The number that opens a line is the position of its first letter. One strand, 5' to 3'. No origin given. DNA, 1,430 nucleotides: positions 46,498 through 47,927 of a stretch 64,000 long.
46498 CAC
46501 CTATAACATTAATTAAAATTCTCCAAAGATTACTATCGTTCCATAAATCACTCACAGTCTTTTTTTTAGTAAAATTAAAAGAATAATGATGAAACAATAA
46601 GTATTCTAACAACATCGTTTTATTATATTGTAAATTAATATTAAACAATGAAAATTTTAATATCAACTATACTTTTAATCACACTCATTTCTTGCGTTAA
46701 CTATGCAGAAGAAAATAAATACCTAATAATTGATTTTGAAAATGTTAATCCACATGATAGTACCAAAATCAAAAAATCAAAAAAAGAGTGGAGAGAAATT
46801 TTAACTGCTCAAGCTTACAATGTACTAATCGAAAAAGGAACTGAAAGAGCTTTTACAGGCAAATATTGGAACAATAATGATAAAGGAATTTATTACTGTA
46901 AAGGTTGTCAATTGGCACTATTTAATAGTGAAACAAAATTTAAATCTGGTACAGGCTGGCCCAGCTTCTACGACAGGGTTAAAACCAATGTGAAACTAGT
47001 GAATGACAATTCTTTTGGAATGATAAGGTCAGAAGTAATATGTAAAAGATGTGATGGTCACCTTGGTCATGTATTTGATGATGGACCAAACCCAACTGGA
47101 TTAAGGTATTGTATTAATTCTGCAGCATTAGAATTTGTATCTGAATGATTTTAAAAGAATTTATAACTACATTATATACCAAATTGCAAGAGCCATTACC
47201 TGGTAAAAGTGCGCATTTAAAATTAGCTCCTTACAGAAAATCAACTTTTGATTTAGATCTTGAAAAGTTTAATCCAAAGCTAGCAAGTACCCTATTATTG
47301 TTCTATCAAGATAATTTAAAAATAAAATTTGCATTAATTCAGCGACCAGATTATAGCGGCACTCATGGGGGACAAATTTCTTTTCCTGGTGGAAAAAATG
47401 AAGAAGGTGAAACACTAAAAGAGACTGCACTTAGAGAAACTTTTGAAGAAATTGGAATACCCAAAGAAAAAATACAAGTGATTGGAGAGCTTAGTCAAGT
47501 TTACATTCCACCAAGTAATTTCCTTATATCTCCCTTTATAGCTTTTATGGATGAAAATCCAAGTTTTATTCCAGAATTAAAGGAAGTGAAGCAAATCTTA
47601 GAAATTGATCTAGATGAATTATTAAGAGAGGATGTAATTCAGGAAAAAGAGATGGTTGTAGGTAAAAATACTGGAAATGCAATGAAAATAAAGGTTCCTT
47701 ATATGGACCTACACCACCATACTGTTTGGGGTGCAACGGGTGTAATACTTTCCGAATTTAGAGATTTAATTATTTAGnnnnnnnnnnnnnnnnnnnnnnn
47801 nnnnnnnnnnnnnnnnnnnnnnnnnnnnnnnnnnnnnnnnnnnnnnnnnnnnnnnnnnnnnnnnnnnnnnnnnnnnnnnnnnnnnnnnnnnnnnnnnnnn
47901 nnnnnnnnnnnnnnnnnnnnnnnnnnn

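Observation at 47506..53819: Near-identical 0.93-kb direct repeats (NUDIX 3' end plus response regulator) bracket a 4.5-kb lipoprotein/TonB-receptor cassette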

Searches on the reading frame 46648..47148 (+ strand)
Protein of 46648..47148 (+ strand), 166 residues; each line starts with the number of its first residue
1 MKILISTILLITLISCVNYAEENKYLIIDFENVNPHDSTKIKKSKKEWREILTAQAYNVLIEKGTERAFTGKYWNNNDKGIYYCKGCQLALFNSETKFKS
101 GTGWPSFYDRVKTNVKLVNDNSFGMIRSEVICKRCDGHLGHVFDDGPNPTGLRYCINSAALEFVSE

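Call 5: search_protein_families(library=pfam, proteins=[window:46648-47148:+])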
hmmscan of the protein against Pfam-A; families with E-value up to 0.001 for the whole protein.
window:46648-47148:+ (166 aa): 1 family
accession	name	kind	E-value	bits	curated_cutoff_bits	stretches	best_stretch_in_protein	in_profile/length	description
PF01641.26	SelR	-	1.6e-50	170.3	24.9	1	52-164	1-115/116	SelR domain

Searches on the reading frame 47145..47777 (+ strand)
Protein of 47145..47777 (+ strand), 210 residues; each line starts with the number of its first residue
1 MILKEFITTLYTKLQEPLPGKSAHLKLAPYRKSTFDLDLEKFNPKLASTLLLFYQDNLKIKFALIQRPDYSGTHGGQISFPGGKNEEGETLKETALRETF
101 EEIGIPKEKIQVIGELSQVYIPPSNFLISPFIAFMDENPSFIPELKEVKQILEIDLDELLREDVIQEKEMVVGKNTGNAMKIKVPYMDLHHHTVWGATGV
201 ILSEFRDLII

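Call 5: search_protein_families(library=pfam, proteins=[window:47145-47777:+])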
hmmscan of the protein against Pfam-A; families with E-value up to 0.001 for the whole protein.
window:47145-47777:+ (210 aa): 2 families
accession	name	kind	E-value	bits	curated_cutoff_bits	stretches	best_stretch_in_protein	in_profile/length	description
PF00293.34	NUDIX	-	6.8e-14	52.5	21.1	1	52-128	9-81/134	NUDIX domain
PF14815.12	NUDIX_4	-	0.00046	20.4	35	1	61-111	11-57/113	NUDIX domain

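Call 44: search_protein_families(library=ncbifam, proteins=[window:47145-47777:+], max_evalue=0.00001)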
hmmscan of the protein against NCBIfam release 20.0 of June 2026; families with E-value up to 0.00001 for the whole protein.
window:47145-47777:+ (210 aa): 5 families
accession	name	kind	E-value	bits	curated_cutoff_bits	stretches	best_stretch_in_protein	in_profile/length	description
NF007980.0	PRK10707.1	equivalog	6.7e-19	68.2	134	1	63-204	47-183/192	CoA pyrophosphatase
TIGR00586.1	mutt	equivalog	1.3e-07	31.7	97.9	1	65-158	21-113/129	8-oxo-dGTP diphosphatase MutT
TIGR02705.1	nudix_YtkD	equivalog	2.7e-07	30.3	154.4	1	78-115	47-84/156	RNA deprotection pyrophosphohydrolase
NF006530.0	PRK08999.1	equivalog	3.1e-07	29.7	245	1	62-120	20-77/315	Nudix family hydrolase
NF008044.0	PRK10776.1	equivalog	2.2e-06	27.6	148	1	66-116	22-71/130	8-oxo-dGTP diphosphatase MutT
